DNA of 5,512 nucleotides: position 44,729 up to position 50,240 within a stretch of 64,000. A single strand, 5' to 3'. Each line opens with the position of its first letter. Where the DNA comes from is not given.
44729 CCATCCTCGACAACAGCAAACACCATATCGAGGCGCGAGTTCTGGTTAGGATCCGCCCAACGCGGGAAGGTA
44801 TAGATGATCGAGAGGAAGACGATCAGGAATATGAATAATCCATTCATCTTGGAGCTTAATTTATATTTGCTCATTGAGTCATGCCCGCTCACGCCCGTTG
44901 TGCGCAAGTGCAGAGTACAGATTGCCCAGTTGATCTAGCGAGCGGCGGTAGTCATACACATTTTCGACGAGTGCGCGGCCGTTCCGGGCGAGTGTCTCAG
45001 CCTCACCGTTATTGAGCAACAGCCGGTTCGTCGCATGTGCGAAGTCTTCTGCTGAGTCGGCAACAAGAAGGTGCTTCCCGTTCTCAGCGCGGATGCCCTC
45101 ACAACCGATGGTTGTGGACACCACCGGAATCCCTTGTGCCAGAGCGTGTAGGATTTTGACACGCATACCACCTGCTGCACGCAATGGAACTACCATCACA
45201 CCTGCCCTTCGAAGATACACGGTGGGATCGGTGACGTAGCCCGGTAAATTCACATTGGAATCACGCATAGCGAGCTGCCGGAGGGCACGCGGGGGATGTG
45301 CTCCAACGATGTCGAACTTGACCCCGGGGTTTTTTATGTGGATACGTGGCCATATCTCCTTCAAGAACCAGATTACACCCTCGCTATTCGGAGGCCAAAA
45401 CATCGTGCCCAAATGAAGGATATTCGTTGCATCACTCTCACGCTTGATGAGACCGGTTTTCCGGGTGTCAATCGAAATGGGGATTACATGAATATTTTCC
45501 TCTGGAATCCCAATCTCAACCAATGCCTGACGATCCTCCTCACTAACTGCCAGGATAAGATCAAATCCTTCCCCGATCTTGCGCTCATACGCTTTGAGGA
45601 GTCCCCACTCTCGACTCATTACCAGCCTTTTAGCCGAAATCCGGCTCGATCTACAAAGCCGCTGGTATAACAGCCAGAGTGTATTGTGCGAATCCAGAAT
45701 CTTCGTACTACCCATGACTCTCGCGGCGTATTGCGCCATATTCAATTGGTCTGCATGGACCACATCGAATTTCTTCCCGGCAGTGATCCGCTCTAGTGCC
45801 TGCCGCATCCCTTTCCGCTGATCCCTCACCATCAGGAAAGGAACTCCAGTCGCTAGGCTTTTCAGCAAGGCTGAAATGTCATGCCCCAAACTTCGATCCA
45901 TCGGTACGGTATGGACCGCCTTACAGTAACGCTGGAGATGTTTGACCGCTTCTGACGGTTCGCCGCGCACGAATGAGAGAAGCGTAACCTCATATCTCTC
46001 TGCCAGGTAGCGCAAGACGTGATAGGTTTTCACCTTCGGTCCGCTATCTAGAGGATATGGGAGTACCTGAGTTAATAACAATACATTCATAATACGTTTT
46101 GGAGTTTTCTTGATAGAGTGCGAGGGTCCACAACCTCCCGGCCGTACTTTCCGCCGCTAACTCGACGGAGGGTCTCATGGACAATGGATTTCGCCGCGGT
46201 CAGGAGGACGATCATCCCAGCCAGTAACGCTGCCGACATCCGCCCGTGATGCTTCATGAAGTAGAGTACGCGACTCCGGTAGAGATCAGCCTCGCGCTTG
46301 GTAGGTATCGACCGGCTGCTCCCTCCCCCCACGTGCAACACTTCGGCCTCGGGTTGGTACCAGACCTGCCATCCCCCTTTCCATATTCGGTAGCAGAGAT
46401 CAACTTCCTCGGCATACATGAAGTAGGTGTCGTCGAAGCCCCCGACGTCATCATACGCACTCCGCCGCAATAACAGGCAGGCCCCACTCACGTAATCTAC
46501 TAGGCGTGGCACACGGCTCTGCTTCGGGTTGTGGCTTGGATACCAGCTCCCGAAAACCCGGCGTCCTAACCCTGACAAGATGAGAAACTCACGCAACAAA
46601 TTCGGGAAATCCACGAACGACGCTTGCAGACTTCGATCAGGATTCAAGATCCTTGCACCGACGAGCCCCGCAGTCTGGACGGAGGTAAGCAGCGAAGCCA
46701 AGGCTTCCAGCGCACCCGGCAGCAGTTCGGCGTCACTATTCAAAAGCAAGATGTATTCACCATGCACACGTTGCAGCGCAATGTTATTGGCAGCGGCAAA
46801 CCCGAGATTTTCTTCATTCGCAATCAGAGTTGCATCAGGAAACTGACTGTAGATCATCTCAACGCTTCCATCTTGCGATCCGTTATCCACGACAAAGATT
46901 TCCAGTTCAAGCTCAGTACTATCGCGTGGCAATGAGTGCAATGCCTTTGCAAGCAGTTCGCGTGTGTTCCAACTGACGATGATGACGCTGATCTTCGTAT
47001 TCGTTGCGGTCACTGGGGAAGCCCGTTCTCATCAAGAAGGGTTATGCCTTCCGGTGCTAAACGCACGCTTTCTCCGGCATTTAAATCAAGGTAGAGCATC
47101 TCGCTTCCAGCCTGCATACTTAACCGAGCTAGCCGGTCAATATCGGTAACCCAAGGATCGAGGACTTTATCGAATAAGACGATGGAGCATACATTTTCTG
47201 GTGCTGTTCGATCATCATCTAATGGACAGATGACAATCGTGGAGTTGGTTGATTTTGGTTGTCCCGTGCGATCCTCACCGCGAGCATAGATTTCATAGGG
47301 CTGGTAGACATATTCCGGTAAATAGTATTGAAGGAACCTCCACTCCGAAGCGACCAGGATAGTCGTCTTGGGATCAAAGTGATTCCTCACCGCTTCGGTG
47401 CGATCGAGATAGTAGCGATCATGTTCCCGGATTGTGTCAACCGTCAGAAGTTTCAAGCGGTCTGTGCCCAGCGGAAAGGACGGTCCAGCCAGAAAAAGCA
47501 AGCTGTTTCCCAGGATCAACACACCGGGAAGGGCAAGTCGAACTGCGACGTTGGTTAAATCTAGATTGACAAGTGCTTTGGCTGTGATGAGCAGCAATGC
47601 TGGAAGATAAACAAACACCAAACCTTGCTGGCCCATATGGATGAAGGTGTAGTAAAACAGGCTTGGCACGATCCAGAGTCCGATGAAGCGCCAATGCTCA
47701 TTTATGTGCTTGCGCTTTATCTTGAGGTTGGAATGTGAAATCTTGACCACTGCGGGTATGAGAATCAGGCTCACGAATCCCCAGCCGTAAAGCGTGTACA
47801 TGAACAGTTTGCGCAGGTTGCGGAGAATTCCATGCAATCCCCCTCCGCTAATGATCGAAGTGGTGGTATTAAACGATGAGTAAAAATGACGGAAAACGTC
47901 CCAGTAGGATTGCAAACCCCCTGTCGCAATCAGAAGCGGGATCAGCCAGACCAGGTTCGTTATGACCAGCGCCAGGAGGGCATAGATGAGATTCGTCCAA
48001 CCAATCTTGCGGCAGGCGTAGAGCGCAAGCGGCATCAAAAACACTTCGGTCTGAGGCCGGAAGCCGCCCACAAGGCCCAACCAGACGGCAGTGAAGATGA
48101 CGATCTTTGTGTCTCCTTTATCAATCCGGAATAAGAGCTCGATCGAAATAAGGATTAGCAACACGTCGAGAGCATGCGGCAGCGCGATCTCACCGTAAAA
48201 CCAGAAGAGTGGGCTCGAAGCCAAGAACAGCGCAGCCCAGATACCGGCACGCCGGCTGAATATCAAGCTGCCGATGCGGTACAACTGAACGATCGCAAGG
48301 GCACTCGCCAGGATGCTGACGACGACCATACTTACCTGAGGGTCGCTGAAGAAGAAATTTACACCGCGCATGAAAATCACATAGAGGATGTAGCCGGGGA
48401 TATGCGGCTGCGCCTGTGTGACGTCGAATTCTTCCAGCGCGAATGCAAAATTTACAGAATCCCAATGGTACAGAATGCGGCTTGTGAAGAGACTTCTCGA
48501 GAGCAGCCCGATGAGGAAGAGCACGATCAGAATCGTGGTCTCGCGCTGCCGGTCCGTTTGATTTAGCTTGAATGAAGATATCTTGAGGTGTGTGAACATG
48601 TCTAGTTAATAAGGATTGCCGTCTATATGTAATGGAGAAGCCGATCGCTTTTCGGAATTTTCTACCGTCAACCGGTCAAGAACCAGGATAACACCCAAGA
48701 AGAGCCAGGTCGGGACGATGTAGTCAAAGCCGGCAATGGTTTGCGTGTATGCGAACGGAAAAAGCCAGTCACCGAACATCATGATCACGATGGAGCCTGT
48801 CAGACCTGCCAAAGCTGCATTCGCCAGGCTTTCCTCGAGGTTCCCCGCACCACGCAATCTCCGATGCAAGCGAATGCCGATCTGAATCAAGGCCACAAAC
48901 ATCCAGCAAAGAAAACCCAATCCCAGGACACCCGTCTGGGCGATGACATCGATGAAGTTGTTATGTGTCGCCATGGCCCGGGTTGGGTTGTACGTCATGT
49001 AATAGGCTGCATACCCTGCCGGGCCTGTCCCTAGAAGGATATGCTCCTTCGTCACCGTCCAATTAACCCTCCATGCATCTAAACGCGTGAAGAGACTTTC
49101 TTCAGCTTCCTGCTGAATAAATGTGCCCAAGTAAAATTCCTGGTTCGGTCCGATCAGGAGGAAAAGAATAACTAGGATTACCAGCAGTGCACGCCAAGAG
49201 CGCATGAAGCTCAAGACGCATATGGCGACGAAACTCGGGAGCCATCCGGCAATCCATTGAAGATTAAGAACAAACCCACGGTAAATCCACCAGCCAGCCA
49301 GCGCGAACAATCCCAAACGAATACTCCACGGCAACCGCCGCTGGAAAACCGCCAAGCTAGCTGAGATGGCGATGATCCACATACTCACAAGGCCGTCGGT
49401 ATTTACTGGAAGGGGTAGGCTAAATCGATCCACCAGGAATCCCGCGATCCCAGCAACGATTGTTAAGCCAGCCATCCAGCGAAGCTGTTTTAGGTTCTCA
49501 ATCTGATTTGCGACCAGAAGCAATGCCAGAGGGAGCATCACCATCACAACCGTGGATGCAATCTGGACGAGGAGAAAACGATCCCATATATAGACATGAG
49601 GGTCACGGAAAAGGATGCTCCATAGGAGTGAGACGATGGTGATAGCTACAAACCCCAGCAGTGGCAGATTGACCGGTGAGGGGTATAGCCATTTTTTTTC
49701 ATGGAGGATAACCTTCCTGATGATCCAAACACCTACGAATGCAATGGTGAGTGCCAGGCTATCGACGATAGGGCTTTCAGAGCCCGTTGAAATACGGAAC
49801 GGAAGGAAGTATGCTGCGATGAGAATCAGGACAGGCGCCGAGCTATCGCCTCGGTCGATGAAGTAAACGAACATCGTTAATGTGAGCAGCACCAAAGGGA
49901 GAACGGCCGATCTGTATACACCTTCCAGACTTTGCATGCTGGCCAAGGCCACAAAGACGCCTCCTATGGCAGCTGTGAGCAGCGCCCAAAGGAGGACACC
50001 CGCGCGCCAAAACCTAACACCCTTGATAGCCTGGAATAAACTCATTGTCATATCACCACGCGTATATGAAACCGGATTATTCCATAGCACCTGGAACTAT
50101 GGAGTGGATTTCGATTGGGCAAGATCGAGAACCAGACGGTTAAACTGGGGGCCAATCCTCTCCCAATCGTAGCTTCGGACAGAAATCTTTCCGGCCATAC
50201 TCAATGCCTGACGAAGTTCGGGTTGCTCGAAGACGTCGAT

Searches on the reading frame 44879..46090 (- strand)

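Call 18: search_protein_families(library=pfam, proteins=[window:44879-46090:-], max_evalue=0.001)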
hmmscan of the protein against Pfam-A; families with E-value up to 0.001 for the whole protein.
window:44879-46090:- (403 aa): 6 families
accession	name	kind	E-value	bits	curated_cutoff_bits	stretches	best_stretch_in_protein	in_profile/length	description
PF13692.12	Glyco_trans_1_4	-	1.4e-26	93.9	27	1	223-359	3-141/142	Glycosyl transferases group 1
PF13439.12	Glyco_transf_4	-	5.5e-14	53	28.5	1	22-210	8-169/170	Glycosyltransferase Family 4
PF13579.12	Glyco_trans_4_4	-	2.9e-10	41.1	29.7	1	17-204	2-156/158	Glycosyl transferase 4-like domain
PF00534.26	Glycos_transf_1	-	5.1e-09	36.3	26.4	1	245-372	35-170/172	Glycosyl transferases group 1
PF13524.12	Glyco_trans_1_2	-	8.4e-08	32.7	25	1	304-388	55-142/144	Glycosyl transferase-like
PF04413.22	Glycos_transf_N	-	0.00091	19.3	23.9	0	150-203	122-172/179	3-Deoxy-D-manno-octulosonic-acid transferase (kdotransferase)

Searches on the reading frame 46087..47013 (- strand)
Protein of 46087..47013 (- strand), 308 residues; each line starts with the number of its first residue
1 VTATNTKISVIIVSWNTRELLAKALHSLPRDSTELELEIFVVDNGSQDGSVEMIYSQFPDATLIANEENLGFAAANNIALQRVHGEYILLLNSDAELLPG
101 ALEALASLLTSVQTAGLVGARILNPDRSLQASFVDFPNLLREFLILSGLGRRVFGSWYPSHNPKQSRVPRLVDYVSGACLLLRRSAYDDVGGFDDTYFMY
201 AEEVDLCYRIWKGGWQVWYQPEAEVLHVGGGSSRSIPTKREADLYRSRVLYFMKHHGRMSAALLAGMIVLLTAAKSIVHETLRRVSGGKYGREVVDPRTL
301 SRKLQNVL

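Call 18: search_protein_families(library=pfam, proteins=[window:46087-47013:-], max_evalue=0.001)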
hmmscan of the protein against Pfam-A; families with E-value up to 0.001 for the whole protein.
window:46087-47013:- (308 aa): 5 families
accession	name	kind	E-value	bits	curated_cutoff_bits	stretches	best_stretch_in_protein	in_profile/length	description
PF00535.33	Glycos_transf_2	-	4.1e-25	89.1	23.3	1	9-190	1-167/168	Glycosyl transferase family 2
PF13641.12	Glyco_tranf_2_3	-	2e-21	77.5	27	1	8-229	3-213/230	Glycosyltransferase like family 2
PF13632.12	Glyco_trans_2_3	-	1.2e-06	28.9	27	1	87-225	1-121/198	Glycosyl transferase family group 2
PF10111.15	Glyco_tranf_2_2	-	1.6e-06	28.3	27.3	1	36-212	29-201/276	Glycosyltransferase like family 2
PF13506.12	Glyco_transf_21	-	9.1e-05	22.4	21.7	0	79-223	25-150/174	Glycosyl transferase family 21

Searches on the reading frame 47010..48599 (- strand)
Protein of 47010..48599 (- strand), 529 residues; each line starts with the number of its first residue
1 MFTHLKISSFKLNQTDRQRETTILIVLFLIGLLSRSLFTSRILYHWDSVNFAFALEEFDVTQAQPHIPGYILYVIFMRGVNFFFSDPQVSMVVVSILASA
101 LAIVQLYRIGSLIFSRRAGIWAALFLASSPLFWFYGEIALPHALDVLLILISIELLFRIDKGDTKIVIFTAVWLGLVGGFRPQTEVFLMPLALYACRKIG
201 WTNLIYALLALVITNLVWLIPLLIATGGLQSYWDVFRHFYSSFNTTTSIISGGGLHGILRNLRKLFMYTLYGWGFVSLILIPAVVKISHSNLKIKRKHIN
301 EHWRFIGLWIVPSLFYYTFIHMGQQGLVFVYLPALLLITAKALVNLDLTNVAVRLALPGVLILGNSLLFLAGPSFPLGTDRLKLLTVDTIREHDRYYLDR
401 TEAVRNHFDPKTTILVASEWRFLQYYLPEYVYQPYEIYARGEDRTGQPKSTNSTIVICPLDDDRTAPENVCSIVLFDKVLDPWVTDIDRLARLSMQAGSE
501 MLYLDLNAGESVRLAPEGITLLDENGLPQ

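Call 18: search_protein_families(library=pfam, proteins=[window:47010-48599:-], max_evalue=0.001)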
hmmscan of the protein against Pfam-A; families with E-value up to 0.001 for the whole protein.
window:47010-48599:- (529 aa): 2 families
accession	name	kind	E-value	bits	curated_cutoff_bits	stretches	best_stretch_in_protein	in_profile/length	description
PF13231.12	PMT_2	-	4.3e-08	34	26.1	1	76-218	9-153/160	Dolichyl-phosphate-mannose-protein mannosyltransferase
PF11028.14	TMEM260-like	-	0.00099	19.4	24.2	1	65-193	15-167/179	Protein O-mannosyl-transferase TMEM260-like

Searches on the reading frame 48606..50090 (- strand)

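Call 18: search_protein_families(library=pfam, proteins=[window:48606-50090:-], max_evalue=0.001)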
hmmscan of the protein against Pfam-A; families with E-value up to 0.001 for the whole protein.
window:48606-50090:- (494 aa): 1 family
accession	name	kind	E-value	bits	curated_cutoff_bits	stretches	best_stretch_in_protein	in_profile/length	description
PF04932.20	Wzy_C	-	1e-09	38.8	31.7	1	274-394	38-148/149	O-Antigen ligase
